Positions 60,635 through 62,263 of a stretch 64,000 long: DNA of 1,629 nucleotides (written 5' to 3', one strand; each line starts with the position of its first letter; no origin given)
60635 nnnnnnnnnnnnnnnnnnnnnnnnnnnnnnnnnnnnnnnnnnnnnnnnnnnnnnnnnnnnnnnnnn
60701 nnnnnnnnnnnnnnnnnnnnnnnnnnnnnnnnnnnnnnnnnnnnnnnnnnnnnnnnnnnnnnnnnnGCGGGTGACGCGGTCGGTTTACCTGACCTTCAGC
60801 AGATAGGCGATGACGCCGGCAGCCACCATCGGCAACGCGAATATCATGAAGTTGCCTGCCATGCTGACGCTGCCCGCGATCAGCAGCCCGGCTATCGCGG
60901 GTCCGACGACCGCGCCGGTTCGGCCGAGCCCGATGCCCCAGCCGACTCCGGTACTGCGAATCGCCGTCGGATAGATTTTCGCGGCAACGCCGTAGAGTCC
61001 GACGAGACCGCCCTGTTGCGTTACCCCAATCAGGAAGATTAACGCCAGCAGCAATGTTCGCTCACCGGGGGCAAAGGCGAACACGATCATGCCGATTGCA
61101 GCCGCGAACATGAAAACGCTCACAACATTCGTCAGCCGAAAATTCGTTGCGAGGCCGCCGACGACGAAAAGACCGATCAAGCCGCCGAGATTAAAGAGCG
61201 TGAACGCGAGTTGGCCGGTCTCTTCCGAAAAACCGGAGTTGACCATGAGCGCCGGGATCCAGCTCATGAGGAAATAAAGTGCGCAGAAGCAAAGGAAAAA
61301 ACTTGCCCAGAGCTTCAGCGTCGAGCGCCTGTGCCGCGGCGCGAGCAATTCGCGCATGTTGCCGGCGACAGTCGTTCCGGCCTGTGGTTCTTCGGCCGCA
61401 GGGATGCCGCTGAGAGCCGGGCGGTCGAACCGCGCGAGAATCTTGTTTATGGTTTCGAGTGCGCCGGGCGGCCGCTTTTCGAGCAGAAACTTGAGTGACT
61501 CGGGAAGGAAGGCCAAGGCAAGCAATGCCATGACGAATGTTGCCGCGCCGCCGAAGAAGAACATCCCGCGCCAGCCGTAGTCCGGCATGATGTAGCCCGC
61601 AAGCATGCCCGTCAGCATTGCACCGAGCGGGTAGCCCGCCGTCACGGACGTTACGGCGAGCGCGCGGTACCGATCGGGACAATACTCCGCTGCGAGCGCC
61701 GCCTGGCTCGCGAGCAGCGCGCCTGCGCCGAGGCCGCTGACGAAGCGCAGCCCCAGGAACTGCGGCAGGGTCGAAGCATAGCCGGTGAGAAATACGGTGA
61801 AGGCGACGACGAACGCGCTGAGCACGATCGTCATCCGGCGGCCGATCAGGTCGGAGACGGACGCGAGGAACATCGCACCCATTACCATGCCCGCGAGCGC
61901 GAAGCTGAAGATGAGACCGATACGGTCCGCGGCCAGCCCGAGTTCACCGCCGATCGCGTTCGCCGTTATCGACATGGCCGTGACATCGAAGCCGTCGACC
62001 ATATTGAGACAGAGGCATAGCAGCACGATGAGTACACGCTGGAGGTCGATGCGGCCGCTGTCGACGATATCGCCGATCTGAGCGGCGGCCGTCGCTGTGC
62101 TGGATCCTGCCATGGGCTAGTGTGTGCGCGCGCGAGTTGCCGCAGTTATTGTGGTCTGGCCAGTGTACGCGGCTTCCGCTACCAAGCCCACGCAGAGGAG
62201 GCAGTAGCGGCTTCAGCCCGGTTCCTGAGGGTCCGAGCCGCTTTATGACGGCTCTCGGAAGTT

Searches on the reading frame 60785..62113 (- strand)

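Call 23: search_protein_families(library=pfam, proteins=[window:60785-62113:-], max_evalue=0.00001)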
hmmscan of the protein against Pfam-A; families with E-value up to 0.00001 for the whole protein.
window:60785-62113:- (442 aa): 2 families
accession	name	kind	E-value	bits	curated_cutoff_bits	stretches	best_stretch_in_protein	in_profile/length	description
PF07690.21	MFS_1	-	5.2e-43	147.7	33.4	2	35-296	3-235/347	Major Facilitator Superfamily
PF00083.30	Sugar_tr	-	6.5e-15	55.4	22.3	1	63-438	46-435/452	Sugar (and other) transporter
